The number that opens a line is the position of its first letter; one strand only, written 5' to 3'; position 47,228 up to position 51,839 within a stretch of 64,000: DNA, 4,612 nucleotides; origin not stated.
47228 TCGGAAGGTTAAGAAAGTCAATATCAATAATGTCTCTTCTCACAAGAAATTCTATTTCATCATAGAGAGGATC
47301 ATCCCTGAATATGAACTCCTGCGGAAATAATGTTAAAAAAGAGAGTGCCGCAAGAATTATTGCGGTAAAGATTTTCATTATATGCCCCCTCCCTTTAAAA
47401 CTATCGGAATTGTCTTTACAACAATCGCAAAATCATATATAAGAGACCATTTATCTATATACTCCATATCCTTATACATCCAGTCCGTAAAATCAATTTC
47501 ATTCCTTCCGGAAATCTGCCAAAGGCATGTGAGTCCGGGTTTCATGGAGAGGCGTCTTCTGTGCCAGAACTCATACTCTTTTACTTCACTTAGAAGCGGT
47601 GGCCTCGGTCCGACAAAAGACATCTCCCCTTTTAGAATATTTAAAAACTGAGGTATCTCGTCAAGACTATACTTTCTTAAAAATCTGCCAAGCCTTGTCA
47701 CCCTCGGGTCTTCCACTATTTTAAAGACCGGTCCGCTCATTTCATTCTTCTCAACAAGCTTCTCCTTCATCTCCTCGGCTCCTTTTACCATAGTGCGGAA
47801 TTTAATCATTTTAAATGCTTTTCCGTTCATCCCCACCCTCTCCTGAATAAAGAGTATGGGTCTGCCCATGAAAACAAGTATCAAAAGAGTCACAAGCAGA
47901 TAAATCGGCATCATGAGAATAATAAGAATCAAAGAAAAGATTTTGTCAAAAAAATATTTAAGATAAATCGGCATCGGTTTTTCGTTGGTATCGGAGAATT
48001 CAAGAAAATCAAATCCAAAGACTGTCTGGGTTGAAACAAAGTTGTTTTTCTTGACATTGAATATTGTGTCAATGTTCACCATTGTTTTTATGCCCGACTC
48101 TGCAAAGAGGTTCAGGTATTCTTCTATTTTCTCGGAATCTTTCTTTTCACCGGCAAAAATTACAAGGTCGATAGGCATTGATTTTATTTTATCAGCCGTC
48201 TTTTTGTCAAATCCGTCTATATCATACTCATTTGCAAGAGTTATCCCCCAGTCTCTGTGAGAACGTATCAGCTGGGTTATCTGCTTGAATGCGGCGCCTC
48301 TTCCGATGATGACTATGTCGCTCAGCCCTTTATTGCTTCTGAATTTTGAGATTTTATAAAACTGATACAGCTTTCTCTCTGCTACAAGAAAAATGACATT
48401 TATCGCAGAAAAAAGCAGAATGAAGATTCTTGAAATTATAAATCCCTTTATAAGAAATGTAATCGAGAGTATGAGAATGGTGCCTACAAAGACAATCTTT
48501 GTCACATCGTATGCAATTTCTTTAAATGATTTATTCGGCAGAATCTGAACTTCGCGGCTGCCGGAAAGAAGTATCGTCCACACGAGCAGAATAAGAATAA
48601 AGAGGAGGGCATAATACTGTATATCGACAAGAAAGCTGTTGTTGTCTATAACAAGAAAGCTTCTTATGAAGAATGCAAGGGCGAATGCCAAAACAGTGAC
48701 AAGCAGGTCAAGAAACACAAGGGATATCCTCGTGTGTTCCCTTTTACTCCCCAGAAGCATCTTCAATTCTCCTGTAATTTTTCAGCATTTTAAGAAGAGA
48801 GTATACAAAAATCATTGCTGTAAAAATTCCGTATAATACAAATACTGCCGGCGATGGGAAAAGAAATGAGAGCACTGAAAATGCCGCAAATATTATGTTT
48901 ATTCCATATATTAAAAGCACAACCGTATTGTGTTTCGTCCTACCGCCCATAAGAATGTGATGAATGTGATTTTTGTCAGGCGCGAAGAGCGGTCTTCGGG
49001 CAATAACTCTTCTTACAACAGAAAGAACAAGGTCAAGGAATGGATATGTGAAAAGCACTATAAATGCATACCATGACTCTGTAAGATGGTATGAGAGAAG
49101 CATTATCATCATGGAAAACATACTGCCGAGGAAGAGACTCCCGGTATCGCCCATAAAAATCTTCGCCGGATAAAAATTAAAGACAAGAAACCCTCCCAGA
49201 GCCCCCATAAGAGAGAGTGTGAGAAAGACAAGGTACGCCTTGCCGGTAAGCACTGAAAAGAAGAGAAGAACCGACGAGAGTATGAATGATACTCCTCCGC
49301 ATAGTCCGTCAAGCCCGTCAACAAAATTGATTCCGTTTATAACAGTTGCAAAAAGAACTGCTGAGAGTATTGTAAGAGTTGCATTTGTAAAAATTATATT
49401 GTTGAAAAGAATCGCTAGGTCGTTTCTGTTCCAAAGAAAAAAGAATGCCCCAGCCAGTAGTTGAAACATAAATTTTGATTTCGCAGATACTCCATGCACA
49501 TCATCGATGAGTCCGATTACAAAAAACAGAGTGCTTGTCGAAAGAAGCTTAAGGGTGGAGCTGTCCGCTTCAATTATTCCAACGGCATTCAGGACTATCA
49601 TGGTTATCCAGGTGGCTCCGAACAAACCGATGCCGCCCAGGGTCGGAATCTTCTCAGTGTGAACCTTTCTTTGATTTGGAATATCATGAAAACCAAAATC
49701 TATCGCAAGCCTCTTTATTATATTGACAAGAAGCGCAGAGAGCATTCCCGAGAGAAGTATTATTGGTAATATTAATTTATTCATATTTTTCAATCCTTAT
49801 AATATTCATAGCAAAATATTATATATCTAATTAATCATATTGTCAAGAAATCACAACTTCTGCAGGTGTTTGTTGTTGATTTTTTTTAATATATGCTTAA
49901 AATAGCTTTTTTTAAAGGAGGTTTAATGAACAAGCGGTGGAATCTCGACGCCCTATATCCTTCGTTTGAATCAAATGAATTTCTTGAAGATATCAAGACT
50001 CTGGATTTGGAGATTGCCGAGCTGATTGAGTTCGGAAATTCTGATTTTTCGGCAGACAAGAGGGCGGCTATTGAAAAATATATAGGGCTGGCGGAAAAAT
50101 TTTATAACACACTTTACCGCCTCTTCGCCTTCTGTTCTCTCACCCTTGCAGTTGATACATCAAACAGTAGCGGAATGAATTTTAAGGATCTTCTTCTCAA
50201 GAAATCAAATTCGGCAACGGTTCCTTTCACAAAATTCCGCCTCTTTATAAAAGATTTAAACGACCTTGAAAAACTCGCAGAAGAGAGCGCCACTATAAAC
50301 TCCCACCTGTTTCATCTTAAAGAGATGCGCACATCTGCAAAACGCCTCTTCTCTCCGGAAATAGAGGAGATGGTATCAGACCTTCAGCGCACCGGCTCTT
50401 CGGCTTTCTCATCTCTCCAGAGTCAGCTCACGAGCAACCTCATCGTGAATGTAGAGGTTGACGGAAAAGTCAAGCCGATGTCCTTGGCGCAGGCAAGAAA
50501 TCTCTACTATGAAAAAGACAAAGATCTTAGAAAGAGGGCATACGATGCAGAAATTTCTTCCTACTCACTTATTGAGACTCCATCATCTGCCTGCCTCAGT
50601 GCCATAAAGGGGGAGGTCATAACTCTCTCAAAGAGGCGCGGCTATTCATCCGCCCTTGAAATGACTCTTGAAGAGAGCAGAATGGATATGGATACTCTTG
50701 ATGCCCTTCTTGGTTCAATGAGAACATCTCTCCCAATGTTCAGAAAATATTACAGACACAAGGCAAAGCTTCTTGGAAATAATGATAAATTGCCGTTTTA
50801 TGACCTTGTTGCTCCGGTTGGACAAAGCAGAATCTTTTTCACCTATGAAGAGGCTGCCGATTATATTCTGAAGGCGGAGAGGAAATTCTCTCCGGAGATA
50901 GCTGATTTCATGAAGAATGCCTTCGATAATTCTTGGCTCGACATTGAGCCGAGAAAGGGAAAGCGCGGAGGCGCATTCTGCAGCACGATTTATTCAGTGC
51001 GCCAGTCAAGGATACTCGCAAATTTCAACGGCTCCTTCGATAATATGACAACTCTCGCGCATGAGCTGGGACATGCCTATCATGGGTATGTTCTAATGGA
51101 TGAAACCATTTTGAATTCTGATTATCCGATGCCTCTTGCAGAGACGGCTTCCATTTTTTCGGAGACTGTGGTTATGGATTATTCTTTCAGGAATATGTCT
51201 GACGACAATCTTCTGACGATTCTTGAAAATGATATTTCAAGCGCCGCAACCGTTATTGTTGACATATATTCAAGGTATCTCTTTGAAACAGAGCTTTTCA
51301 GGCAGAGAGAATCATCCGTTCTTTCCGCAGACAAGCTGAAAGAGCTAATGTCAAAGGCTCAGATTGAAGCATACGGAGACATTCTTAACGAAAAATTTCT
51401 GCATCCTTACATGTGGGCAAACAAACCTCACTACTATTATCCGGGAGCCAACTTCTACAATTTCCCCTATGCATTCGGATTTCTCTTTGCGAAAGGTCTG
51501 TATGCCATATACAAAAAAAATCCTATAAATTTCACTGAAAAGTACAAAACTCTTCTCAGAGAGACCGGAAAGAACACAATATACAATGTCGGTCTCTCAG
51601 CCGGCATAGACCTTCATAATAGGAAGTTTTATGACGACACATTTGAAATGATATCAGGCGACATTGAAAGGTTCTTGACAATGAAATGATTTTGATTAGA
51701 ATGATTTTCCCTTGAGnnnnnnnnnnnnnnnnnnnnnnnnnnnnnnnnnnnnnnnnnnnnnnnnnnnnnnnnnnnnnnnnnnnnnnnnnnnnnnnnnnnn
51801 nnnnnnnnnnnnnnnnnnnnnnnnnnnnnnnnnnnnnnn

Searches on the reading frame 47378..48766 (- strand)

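Call 93: search_protein_families(library=pfam, proteins=[window:47378-48766:-], max_evalue=0.00001)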
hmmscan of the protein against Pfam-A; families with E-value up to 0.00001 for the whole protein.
window:47378-48766:- (462 aa): 1 family
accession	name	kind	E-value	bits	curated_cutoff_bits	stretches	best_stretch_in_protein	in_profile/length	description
PF02397.22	Bac_transf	-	2.9e-63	213.1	27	1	270-458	1-179/179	Bacterial sugar transferase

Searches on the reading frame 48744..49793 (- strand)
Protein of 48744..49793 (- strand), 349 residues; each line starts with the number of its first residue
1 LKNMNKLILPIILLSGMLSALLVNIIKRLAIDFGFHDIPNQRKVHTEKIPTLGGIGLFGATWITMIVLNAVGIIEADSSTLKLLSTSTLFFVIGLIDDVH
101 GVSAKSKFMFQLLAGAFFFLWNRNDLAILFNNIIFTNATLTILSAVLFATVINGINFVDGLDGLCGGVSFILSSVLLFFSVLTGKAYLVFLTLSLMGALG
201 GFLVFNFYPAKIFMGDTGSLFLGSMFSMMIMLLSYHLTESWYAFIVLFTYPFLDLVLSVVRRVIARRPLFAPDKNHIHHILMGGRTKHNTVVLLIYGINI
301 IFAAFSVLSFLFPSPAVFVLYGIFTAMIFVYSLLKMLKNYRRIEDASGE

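Call 93: search_protein_families(library=pfam, proteins=[window:48744-49793:-], max_evalue=0.00001)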
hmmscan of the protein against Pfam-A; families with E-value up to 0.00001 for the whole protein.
window:48744-49793:- (349 aa): 1 family
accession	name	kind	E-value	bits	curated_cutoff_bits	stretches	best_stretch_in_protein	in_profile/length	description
PF00953.26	Glycos_transf_4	-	4.7e-34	118.1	27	1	82-232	3-158/160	Glycosyl transferase family 4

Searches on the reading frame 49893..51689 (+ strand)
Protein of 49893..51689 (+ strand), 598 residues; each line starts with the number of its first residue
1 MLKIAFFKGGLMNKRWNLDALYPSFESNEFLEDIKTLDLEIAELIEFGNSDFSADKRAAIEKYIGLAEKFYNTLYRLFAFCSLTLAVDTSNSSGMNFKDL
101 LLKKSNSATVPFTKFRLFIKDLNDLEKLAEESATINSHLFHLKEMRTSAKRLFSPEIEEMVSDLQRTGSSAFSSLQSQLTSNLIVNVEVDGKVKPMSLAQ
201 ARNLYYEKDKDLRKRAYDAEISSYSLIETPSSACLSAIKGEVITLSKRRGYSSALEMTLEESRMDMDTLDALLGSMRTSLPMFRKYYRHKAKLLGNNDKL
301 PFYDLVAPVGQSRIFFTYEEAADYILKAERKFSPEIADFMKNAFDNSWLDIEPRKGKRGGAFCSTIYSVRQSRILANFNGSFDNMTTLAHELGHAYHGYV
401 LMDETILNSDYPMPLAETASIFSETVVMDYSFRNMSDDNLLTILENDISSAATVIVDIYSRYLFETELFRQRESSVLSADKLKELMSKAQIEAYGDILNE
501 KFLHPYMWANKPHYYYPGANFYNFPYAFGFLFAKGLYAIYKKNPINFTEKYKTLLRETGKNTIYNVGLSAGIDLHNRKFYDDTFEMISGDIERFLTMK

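Call 23: search_protein_families(library=pfam, proteins=[window:49893-51689:+])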
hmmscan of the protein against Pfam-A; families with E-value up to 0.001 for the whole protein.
window:49893-51689:+ (598 aa): 2 families
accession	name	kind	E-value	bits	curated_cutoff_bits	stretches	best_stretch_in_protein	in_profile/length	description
PF01432.26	Peptidase_M3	-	2.4e-32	113.3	27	1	205-574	3-445/457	Peptidase family M3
PF08439.15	Peptidase_M3_N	-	0.00011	22.7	25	1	124-181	9-66/70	Oligopeptidase F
